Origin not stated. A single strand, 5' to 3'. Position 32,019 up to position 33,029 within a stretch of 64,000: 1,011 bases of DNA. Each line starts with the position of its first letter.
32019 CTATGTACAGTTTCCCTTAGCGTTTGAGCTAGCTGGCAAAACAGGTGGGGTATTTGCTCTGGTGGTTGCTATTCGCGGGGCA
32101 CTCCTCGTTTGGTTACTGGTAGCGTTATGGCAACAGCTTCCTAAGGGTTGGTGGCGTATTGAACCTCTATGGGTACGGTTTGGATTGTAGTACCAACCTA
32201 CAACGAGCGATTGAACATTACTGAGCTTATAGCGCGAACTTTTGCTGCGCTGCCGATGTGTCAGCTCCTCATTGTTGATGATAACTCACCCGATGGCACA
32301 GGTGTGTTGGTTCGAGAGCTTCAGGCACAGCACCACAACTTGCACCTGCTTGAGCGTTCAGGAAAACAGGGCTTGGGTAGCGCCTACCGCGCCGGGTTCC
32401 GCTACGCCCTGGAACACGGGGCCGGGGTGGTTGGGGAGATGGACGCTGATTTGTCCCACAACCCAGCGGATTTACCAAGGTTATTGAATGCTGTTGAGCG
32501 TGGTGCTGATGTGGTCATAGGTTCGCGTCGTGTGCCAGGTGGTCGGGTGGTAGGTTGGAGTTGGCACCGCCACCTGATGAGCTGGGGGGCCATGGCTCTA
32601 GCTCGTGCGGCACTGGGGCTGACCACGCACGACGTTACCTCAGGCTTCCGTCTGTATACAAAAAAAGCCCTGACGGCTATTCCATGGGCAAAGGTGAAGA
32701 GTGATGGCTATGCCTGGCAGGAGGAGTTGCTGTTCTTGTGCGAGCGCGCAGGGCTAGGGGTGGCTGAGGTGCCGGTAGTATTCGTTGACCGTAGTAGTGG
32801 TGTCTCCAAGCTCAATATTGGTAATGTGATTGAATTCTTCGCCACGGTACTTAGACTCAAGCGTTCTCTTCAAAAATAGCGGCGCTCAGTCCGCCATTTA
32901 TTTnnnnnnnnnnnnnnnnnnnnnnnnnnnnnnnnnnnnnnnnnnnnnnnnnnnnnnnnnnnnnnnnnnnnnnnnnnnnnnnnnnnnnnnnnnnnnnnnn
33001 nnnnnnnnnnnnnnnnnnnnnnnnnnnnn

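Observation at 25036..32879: Eight-gene plus-strand cluster predicted to make polyprenol-phosphate-hexose and transfer it outside the membrane (PGI/PMI, two GT2 Ppm1-like synthases, four or five GT-C-like membrane proteins)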

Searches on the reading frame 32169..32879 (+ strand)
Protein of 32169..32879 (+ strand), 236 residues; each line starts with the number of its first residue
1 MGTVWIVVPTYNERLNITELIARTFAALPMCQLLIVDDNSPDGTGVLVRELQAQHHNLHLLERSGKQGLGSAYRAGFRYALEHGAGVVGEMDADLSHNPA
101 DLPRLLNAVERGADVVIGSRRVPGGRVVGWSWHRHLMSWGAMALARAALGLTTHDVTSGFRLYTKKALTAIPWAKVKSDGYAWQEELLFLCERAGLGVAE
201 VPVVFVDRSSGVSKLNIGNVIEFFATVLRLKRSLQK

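Call 3: search_protein_families(library=pfam, proteins=[window:32169-32879:+], max_evalue=0.01)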
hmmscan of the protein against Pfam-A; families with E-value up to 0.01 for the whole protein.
window:32169-32879:+ (236 aa): 1 family
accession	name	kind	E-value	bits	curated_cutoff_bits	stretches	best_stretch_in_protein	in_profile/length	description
PF00535.33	Glycos_transf_2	-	2.4e-30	106.1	23.3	1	6-168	2-164/168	Glycosyl transferase family 2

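Call 4: search_protein_families(library=ncbifam, proteins=[window:32169-32879:+], max_evalue=0.01)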
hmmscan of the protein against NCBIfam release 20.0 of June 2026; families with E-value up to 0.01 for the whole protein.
window:32169-32879:+ (236 aa): 13 families
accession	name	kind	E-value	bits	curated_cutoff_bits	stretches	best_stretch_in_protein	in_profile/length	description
TIGR04182.1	glyco_TIGR04182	equivalog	2.3e-16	60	325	1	4-216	2-202/293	S-layer glycoprotein N-glycosyltransferase AglJ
NF058614.1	PPMAGASynPpgS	equivalog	9.7e-16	57.9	370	1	4-216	2-211/226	polyprenyl-phospho-N-acetylgalactosaminyl synthase PpgS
NF007986.1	PRK10714.1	equivalog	2.7e-13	49.6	529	1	4-222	8-217/316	undecaprenyl-phosphate 4-deoxy-4-formamido-L-arabinose transferase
NF047588.1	GlcsyltransPgfSStrep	equivalog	2e-12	47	500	1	5-171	4-167/308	glycosyltransferase PgfS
NF041391.1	DPhHxTase_Halo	equivalog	1.2e-11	44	375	1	10-215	3-192/213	dolichyl-phosphate hexose transferase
TIGR03937.1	PgaC_IcaA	equivalog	6.5e-08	31.9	422.3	1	3-83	46-127/407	poly-beta-1,6-N-acetyl-D-glucosamine synthase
NF053846.1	glyco_with_XrtP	equivalog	2.6e-07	29.7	520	1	6-78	45-120/440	XrtP-associated glycosyltransferase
NF045692.1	OglycostaseCruG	equivalog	6.2e-07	28.7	600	1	1-116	40-160/386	2'-O-glycosyltransferase CruG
TIGR04283.1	glyco_like_mftF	equivalog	1.4e-05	24.8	182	1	6-57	3-55/221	TIGR04283 family arsenosugar biosynthesis glycosyltransferase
TIGR01556.1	rhamnosyltran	subfamily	1.6e-05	24.2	200.55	1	11-95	3-84/281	rhamnosyltransferase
TIGR03469.1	HpnB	hypoth_equivalog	0.00016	20.8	379.25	1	3-111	45-162/386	hopene-associated glycosyltransferase HpnB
NF038302.1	EPS_HpsE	equivalog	0.0014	17.7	300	1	6-74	5-79/307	hormogonium polysaccharide biosynthesis glycosyltransferase HpsE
NF007482.0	PRK10073.1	equivalog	0.0028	16.7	423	1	4-107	8-108/334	glycosyltransferase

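Call 14: search_solved_structures(query=window:32169-32879:+, max_evalue=0.001)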
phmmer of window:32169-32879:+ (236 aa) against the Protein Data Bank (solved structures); distinct sequences matched with E-value up to 0.001: 10.
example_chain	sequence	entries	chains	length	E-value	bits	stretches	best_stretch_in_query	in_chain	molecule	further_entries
5mlz_A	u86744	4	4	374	8.5e-32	114.2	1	4-231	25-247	Dolichol monophosphate mannose synthase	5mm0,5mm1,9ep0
9hwj_A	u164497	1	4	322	9.8e-12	48.5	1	4-177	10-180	Undecaprenyl-phosphate 4-deoxy-4-formamido-L-arabinose transferase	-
9bhc_C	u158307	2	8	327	3.5e-10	43.5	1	4-117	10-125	Undecaprenyl-phosphate 4-deoxy-4-formamido-L-arabinose transferase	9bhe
8vxh_A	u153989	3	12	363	4.3e-10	43.2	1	4-118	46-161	Undecaprenyl-phosphate 4-deoxy-4-formamido-L-arabinose transferase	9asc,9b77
5eke_A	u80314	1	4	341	5.9e-06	29.6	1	5-171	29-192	Uncharacterized glycosyltransferase sll0501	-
5ekp_C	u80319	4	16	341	5.9e-06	29.6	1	5-171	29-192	Uncharacterized glycosyltransferase sll0501 | Glycosyltransferase sll0501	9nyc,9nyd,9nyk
9nye_A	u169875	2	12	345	5.9e-06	29.6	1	5-171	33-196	Glycosyltransferase sll0501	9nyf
6yv7_B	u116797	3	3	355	0.0004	23.6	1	4-119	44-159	Glycosyl transferase, family 2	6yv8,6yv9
6yv7_A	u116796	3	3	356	0.0004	23.6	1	4-119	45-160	Glycosyl transferase, family 2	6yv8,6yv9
3bcv_A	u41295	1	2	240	0.00081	22.6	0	4-80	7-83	Putative glycosyltransferase protein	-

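Call 53: search_solved_structures(query=window:32169-32879:+, max_evalue=1e-20, show_alignments=1)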
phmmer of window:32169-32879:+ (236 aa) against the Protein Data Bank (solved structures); distinct sequences matched with E-value up to 1e-20: 1.
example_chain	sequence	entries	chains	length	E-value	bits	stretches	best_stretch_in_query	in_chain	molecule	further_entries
5mlz_A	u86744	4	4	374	8.5e-32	114.2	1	4-231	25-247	Dolichol monophosphate mannose synthase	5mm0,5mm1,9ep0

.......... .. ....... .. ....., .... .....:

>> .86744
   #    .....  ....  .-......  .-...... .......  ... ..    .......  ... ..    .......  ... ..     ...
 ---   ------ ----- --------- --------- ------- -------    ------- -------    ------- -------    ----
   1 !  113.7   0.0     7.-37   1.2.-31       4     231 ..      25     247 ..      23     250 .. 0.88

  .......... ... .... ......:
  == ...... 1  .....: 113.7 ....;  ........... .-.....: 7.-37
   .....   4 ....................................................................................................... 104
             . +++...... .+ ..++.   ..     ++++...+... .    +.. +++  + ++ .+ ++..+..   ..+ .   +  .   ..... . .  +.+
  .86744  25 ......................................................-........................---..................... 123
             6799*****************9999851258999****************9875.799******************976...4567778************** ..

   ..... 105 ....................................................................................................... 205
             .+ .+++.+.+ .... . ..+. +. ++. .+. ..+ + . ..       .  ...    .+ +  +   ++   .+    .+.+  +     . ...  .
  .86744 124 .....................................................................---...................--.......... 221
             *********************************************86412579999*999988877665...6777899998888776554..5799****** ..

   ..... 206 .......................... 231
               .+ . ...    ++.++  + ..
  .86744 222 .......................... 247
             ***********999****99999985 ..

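Call 75: list_cluster_members(proteins=[P0001, P0078, P0080, P0198, window:32169-32879:+, window:27683-28432:+, window:25036-26103:+])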
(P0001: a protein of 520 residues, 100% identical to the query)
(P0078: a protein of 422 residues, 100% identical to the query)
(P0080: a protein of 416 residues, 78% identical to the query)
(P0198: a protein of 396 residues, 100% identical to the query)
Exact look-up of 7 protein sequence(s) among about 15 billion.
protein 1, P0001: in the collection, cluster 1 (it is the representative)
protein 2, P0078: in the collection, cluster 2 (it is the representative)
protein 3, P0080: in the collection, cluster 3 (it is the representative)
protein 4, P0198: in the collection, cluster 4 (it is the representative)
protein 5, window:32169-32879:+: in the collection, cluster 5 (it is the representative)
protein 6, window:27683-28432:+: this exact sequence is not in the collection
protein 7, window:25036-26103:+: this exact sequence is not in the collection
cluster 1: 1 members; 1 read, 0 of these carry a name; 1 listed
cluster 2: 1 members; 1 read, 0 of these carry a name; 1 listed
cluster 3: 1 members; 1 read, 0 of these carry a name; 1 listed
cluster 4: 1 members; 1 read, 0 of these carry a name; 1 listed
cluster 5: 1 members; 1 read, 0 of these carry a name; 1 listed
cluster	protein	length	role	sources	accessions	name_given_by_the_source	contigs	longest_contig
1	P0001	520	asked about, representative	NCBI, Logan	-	-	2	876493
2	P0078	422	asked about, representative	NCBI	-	-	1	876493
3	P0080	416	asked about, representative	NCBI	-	-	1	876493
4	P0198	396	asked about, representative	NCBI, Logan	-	-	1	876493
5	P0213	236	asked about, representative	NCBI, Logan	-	-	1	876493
